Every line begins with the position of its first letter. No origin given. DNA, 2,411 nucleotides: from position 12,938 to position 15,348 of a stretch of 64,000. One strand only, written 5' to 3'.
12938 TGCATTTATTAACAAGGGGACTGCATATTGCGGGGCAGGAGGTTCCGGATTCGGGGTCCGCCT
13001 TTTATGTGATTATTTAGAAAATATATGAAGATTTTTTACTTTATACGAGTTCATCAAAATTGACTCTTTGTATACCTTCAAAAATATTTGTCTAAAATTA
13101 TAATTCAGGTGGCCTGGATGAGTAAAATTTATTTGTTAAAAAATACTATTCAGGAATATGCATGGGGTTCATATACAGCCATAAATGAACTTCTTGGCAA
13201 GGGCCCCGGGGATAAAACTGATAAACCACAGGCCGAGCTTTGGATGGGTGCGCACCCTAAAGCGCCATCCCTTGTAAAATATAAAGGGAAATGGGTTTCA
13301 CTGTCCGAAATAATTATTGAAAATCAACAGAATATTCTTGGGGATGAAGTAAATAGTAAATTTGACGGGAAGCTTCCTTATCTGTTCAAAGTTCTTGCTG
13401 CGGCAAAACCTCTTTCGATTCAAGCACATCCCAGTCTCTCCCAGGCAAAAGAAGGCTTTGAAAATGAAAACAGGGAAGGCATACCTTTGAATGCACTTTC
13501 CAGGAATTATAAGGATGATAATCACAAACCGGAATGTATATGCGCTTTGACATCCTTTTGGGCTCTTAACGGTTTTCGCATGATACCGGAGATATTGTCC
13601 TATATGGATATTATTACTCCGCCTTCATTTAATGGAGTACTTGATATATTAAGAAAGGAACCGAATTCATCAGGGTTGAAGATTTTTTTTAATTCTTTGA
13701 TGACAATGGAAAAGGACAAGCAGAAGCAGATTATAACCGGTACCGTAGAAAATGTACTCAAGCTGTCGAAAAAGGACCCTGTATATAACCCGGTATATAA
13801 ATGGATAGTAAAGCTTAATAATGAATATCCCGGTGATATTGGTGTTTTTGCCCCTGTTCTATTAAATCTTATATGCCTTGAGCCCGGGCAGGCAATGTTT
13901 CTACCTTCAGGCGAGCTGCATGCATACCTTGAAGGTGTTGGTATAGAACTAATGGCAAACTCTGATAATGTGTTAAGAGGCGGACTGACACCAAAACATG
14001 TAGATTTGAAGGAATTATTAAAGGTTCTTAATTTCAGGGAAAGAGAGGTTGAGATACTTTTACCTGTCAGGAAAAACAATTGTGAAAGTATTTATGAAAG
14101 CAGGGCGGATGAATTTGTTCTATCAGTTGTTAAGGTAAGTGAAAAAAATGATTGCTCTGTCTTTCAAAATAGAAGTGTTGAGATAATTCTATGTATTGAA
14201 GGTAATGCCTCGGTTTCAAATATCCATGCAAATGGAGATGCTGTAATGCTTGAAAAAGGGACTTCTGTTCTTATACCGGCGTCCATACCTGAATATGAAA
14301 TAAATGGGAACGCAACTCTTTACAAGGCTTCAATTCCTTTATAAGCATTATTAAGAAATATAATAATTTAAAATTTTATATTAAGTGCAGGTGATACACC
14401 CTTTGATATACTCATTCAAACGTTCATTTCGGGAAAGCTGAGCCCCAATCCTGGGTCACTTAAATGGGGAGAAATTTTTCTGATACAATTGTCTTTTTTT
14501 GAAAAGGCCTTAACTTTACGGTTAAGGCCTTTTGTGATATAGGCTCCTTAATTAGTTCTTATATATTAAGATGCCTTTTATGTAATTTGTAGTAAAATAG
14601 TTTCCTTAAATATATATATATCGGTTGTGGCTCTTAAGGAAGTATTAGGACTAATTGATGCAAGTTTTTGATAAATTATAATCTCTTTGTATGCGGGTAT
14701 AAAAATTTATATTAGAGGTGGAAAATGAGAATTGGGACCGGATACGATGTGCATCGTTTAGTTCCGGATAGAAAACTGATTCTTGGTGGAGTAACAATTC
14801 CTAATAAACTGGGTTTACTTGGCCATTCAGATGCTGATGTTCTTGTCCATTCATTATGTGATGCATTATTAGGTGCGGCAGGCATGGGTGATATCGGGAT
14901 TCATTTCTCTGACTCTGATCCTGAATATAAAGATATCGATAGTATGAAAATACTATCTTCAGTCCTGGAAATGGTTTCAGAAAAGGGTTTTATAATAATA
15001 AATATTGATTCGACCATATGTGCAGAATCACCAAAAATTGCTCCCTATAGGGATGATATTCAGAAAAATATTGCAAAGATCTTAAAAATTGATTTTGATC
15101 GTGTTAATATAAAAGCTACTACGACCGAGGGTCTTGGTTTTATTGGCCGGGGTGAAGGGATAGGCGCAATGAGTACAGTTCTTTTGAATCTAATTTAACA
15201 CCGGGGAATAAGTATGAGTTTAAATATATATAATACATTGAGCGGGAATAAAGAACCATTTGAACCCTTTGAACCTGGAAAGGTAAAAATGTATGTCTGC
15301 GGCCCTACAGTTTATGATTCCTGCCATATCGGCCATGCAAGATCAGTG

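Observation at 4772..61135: Family A: nine full-length ~145-155 bp long-hairpin repeats whose inner stem is maintained by compensatory base changes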

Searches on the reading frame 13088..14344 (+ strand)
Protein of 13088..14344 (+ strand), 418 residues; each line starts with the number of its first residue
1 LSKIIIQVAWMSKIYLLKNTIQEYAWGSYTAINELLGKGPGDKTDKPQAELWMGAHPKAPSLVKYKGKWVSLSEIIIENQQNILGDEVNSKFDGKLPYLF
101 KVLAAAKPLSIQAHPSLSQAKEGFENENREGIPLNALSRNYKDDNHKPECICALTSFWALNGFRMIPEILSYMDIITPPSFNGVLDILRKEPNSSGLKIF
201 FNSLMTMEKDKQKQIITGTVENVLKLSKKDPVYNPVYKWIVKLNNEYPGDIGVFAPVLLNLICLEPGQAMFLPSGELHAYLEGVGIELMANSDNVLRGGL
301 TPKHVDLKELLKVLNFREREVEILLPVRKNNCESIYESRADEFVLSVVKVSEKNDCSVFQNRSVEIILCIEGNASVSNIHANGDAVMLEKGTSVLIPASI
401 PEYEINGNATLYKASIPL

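Call 76: search_protein_families(library=pfam, proteins=[window:13088-14344:+], max_evalue=0.00001)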
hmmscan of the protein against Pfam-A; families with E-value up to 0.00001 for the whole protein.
window:13088-14344:+ (418 aa): 3 families
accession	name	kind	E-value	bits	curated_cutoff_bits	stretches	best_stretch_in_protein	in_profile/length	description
PF20511.4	PMI_typeI_cat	-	8.2e-35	120.5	22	1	16-164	3-141/143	Phosphomannose isomerase type I, catalytic domain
PF21621.3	MPI_cupin_dom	-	2.2e-12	47.2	27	1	340-412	8-75/79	Mannose-6-phosphate isomerase, cupin domain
PF20512.3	PMI_typeI_hel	-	7.4e-08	33.2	23.4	1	194-259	21-88/88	Phosphomannose isomerase type I, helical insertion domain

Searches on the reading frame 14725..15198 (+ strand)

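Call 76: search_protein_families(library=pfam, proteins=[window:14725-15198:+], max_evalue=0.00001)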
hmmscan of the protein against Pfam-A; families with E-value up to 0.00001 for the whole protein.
window:14725-15198:+ (157 aa): 1 family
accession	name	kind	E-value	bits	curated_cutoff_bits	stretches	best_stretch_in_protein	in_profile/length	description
PF02542.21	YgbB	-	8.3e-69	231.3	26.7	1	1-154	1-154/155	YgbB family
